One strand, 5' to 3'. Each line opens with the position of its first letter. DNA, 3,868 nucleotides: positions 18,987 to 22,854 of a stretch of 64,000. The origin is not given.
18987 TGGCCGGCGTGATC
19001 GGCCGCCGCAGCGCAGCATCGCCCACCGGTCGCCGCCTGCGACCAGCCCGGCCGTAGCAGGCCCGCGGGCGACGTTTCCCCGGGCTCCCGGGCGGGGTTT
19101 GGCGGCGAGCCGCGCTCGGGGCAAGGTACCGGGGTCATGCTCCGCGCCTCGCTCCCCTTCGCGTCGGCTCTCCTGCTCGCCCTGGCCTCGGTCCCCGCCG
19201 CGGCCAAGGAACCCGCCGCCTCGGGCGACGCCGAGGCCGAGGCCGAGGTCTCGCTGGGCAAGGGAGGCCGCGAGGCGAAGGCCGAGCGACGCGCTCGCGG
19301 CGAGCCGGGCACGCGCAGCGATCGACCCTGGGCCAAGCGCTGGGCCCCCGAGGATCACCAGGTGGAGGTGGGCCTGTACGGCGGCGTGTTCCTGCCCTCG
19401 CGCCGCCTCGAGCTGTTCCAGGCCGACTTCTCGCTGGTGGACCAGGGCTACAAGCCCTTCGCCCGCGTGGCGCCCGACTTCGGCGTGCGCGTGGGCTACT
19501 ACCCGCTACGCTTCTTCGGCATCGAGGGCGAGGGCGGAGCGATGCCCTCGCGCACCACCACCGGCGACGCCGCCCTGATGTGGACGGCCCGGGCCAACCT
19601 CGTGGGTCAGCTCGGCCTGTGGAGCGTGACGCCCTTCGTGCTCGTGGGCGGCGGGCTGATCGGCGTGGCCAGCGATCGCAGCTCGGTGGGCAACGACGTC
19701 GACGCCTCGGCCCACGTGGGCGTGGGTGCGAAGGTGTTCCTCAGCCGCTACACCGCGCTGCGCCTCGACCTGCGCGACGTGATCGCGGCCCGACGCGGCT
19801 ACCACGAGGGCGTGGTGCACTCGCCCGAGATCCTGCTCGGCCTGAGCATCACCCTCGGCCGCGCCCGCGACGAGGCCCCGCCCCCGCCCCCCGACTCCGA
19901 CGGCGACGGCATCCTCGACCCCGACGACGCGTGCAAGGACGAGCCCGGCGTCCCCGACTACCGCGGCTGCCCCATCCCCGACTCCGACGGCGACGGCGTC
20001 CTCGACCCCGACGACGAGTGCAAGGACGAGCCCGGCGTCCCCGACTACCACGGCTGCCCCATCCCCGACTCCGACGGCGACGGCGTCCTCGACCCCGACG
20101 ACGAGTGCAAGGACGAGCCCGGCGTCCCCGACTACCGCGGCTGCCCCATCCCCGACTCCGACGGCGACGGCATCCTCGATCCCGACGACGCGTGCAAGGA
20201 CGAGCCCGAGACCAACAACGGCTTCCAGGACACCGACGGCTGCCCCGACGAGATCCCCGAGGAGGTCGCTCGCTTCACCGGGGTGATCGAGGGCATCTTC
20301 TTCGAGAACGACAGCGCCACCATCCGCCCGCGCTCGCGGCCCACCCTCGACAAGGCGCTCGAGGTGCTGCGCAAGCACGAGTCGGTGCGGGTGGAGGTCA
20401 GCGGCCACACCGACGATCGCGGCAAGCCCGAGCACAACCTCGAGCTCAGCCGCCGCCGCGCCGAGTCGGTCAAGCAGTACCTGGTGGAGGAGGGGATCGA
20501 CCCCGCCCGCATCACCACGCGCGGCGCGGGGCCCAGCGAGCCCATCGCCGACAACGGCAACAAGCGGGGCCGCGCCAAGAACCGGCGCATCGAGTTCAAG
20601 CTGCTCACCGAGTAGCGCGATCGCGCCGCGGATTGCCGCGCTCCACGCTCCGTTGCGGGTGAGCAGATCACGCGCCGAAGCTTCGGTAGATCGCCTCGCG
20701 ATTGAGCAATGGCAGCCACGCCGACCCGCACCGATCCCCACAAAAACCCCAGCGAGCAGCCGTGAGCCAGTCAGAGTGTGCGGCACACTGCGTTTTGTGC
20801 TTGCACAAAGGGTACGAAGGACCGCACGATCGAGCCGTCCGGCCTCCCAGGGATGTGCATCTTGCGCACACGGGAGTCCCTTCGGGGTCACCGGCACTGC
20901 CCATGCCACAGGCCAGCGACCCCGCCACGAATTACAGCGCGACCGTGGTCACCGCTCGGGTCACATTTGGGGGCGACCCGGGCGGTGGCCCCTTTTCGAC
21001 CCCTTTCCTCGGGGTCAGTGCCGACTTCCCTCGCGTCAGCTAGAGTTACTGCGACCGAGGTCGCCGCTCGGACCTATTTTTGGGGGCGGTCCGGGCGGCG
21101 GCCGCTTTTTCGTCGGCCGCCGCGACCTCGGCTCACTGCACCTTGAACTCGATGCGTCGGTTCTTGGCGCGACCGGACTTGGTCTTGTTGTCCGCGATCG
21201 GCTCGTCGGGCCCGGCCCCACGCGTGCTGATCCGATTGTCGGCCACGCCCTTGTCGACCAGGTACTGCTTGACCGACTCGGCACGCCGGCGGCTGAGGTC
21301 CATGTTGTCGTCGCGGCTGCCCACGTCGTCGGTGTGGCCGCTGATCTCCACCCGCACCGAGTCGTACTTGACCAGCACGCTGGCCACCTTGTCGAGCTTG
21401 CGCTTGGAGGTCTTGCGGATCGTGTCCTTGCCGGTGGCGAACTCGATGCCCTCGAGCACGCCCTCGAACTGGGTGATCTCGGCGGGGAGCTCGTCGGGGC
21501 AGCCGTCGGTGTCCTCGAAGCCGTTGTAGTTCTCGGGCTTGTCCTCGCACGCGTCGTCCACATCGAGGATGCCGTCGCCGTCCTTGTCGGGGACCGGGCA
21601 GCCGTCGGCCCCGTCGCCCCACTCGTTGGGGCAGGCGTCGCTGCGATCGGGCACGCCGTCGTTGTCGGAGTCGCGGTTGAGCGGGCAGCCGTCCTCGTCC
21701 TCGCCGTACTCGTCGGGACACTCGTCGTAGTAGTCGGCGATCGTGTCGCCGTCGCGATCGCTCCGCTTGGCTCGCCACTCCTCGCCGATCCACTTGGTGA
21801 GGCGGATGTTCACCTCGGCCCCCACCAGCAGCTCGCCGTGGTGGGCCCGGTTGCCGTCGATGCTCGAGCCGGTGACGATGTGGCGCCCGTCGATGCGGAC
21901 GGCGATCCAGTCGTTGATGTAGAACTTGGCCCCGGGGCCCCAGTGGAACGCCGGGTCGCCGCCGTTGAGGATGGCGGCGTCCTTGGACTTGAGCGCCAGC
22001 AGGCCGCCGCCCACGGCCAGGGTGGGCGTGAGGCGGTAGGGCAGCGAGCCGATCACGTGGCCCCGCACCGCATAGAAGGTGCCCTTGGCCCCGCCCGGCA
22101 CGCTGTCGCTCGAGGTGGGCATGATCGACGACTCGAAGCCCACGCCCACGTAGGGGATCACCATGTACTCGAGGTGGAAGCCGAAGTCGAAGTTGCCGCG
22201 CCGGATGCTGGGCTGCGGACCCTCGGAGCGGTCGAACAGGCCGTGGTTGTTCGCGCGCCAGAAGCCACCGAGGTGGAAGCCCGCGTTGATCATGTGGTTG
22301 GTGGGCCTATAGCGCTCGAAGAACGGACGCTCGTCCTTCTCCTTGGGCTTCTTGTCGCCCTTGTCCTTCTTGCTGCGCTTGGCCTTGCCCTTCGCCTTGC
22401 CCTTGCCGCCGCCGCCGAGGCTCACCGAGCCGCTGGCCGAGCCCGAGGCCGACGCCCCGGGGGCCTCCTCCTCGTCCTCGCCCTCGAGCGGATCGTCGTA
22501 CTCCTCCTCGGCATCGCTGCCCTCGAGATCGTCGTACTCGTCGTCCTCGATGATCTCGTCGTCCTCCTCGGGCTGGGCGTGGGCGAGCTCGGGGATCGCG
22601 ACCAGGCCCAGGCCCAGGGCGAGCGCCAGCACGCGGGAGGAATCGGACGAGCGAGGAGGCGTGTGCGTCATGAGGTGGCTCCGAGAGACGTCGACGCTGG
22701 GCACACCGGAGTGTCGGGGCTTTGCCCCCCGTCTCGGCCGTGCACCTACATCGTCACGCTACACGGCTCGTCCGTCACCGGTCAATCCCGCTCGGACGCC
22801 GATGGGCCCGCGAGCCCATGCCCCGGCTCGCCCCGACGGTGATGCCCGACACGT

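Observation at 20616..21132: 517-bp structured intergenic element between two convergent OmpA genes: paired GTGC/GCAC dyads plus duplicated hairpin-bearing repeats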

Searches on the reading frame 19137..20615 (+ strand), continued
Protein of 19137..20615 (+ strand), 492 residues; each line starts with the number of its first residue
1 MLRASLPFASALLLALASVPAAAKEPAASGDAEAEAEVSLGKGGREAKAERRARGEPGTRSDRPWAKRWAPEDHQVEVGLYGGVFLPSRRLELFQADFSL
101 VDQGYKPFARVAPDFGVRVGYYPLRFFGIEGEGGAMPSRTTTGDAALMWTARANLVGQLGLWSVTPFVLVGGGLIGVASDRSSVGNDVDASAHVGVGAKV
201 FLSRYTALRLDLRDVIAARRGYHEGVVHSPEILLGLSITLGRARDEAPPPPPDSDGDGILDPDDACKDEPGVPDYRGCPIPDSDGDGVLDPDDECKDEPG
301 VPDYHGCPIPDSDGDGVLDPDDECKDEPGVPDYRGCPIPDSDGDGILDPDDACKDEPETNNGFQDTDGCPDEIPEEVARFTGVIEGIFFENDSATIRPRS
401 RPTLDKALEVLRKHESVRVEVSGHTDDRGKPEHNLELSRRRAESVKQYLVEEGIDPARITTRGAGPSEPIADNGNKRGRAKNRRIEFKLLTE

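Call 56: search_protein_families(library=pfam, proteins=[window:19137-20615:+])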
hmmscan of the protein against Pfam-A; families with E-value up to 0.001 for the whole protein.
window:19137-20615:+ (492 aa): 2 families
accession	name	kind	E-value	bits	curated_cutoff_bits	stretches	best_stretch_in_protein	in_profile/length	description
PF00691.25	OmpA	-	3.8e-24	85.3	27.2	1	388-483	1-98/98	OmpA family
PF13505.12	OMP_b-brl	-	3.9e-07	30.8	28.7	1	112-217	43-155/175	Outer membrane protein beta-barrel domain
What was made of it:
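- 19137..20615 (+): Upstream flanking gene OmpA-1: N-terminal beta-barrel, four TSP3-like repeats, OmpA peptidoglycan-binding domain. Pfam PF00691 and PF13505 in call 56.
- Checked: Flanking genes: 19137-20615 (+) and 21133-22704 (-) both match Pfam OmpA PF00691 and have an N-terminal beta-barrel (call 56).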

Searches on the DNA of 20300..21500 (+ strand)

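Call 3: search_rna_families(source=window, start=20300, end=21500, threshold=evalue, max_evalue=10, show_alignments=3)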
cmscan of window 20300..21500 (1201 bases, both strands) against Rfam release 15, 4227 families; matches with E-value up to 10: 2.
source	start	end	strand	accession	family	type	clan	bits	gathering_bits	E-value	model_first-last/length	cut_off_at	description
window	20953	21045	-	RF02151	MIMT1_1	Gene; lncRNA;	-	15.1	45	4.9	1-88/88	no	MER1 repeat containing imprinted transcript 1 conserved region 1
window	21089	21125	-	RF03108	Methylosinus-1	Gene; sRNA;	-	14.1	145.1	1.3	1-214/214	no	Methylosinus-1 RNA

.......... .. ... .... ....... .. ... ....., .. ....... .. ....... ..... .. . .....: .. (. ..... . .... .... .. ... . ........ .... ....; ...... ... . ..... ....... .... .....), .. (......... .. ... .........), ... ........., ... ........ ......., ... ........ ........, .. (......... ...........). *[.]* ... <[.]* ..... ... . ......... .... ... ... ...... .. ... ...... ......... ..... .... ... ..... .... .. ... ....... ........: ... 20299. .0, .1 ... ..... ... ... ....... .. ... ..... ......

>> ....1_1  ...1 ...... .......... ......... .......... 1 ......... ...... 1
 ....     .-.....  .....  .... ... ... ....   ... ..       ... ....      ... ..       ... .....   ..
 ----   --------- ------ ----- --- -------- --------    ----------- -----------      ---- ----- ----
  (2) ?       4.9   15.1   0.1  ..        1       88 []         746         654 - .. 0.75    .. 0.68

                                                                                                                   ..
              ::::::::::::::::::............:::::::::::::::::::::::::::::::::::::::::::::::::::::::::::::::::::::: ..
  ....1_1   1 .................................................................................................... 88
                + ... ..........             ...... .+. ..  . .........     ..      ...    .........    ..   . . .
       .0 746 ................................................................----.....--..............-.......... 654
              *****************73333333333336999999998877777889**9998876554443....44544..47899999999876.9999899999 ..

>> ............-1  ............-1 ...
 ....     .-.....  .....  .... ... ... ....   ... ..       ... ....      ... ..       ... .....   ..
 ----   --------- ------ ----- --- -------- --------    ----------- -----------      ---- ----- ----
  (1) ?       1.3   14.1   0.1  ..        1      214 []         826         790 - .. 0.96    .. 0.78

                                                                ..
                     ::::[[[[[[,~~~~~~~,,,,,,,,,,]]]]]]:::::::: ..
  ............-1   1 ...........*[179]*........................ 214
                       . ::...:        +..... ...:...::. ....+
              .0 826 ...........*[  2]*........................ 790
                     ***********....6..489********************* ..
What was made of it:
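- On Any Rfam 15 family: Call 3: in the spacer plus or minus 300 nt at E up to 10 there are only two chance-level hits, of 14-15 bits against thresholds of 45 and 145.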

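Call 39: build_rna_model(alignment_id=A1, structure=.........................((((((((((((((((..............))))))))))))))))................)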
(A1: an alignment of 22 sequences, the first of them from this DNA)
Model R1 built from alignment A1 (22 sequences, 87 columns); structure: as given.
model positions 79; base pairs 16; branch points 0; effective number of sequences 2.89; information 0.717 bits per position. Calibrated on 0.2 Mb of random sequence (short: E-values are rough).
structure used (alignment columns):
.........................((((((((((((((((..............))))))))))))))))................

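Call 40: search_with_rna_model(model_id=R1, sources=[window, L001, L002, L003, L004, L008, L009, L012, L025, L040, L047, L049, L050, L005, L010, L011, L016, L032], max_evalue=1)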
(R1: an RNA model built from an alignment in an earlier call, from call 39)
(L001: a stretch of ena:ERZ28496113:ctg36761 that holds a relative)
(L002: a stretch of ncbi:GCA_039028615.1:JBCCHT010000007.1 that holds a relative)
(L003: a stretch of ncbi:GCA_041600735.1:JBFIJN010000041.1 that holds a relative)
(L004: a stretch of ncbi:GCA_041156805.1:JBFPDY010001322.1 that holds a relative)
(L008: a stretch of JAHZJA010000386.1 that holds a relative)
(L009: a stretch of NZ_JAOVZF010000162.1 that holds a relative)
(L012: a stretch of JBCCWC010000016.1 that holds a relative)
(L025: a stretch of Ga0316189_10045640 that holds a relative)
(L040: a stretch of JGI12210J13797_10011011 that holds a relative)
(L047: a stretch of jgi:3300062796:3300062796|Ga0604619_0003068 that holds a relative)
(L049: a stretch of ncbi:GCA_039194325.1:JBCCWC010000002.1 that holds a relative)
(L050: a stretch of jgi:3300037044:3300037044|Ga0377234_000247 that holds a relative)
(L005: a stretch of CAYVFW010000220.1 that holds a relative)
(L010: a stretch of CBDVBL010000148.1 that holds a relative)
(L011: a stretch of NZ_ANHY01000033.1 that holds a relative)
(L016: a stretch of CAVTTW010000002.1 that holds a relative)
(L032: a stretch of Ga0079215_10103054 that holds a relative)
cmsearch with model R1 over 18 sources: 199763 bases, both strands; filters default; matches with E-value up to 1: 44.
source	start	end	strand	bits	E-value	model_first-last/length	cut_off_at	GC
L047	5402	5480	+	92.1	3.6e-21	1-79/79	no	0.67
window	20924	21002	+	91.1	6.4e-21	1-79/79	no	0.68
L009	6540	6617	-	90.7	8e-21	1-79/79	no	0.65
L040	11162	11239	-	88.4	3.1e-20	1-79/79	no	0.65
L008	7341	7419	+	88.4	3.1e-20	1-79/79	no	0.63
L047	5487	5565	+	88.1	3.8e-20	1-79/79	no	0.68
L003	5778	5856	+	87.9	4.1e-20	1-79/79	no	0.7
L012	5063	5142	+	87.1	6.7e-20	1-79/79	no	0.66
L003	5694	5772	+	86.2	1.2e-19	1-79/79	no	0.63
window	21036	21115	+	85.7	1.5e-19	1-79/79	no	0.65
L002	5809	5887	+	85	2.4e-19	1-79/79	no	0.65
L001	5744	5823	+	84.1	4e-19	1-79/79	no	0.64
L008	7420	7499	+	83.5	5.5e-19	1-79/79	no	0.7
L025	3540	3620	-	81.2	2.1e-18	1-79/79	no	0.64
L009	6416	6493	-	79.3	6.5e-18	1-79/79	no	0.65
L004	5802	5882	+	77.7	1.7e-17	1-79/79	no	0.63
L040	11080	11159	-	72.3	3.9e-16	1-79/79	no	0.66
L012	5144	5224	+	65.3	2.4e-14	1-79/79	no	0.62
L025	3621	3696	-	62.4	1.4e-13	1-79/79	no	0.62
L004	5722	5798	+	59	9.9e-13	1-79/79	no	0.65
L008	7362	7407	-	29.3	3.8e-05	24-69/79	no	0.67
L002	5830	5875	-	25.9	0.00029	24-69/79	no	0.76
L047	5423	5468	-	25.4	0.00038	24-69/79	no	0.72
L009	6552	6596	+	25.3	0.00039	24-69/79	no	0.73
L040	11152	11228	+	23.3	0.0013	1-79/79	no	0.69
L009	6428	6472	+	23.1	0.0015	24-69/79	no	0.8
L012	5084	5130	-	22.9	0.0017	24-69/79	no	0.74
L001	5765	5811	-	22.4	0.0023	24-69/79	no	0.68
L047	5498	5576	-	21.2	0.0044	1-79/79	no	0.72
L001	5841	5887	-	20.5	0.0066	24-69/79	no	0.79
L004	5813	5885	-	19.2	0.014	1-79/79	no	0.64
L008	7441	7487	-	19.1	0.015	24-69/79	no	0.79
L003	5715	5760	-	19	0.016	24-69/79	no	0.7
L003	5799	5844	-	19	0.017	24-69/79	no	0.8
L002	5744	5822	-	18.5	0.022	1-79/79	no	0.65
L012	5165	5212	-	18.1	0.027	24-69/79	no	0.71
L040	11092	11139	+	17.3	0.046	24-69/79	no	0.73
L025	3552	3599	+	17.3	0.046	24-69/79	no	0.73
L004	5732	5809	-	17.2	0.046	1-79/79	no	0.67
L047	6798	6895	+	16.6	0.067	1-79/79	no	0.65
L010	4957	4990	-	15.7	0.11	26-65/79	no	0.76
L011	1153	1226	-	13.2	0.5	26-65/79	no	0.68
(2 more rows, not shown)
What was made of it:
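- The reverse strand scores about 20 bits with the model (call 40).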

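Call 52: search_with_rna_model(model_id=R1, sources=[L051, L052], max_evalue=0.01, show_alignments=2)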
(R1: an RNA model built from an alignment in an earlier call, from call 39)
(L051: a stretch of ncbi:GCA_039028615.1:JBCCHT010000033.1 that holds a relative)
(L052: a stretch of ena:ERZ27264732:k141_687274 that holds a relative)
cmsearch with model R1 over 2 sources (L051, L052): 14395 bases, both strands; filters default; matches with E-value up to 0.01: 4.
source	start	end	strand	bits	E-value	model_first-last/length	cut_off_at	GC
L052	4403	4481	+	86.4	7.2e-21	1-79/79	no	0.63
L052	4303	4383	+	81.5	1.3e-19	1-79/79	no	0.64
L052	4424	4469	-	25.9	2.1e-05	24-69/79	no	0.76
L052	4324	4371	-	16.3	0.0058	24-69/79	no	0.69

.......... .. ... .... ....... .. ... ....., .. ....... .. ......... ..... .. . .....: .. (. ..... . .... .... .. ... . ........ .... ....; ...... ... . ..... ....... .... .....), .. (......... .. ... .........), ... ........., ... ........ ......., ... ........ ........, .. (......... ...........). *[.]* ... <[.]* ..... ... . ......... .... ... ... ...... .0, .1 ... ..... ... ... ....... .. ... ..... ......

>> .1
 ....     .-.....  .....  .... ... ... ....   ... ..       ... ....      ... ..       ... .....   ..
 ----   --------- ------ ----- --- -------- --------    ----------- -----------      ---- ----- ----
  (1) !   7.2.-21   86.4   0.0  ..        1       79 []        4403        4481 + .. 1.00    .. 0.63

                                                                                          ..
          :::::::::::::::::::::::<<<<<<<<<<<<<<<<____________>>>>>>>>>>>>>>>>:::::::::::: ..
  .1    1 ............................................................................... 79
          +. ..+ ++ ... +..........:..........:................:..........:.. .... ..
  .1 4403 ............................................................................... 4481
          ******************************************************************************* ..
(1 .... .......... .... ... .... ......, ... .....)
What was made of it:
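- Ten units are listed in full by cmsearch at 59-92 bits (calls 40, 52).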

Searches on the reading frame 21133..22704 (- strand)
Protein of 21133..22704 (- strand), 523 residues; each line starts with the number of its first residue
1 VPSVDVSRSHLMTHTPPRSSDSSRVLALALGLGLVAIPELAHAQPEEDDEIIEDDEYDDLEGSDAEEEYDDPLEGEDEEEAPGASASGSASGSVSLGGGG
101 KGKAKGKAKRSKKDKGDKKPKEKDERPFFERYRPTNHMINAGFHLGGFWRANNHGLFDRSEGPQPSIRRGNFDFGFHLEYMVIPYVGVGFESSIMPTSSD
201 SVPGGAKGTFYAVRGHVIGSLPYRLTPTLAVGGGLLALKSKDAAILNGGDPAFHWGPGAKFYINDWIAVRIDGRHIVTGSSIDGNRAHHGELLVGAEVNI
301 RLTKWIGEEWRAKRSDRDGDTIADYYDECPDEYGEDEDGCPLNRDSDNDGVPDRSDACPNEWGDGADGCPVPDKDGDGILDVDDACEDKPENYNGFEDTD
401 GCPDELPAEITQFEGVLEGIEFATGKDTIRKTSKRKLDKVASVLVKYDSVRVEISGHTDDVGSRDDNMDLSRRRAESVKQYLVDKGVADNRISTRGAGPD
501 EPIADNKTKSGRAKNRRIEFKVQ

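Call 56: search_protein_families(library=pfam, proteins=[window:21133-22704:-])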
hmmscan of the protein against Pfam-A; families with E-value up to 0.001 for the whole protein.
window:21133-22704:- (523 aa): 4 families
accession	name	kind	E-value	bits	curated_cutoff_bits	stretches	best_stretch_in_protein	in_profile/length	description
PF00691.25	OmpA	-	5e-25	88.1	27.2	1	422-516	2-98/98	OmpA family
PF05359.17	DUF748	-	9.3e-06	24.4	50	0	417-460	878-921/1037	Domain of Unknown Function (DUF748)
PF13505.12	OMP_b-brl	-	2.5e-05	25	28.7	1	170-283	43-158/175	Outer membrane protein beta-barrel domain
PF02412.23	TSP_3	-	0.00065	19.8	25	0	338-360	10-30/36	Thrombospondin type 3 repeat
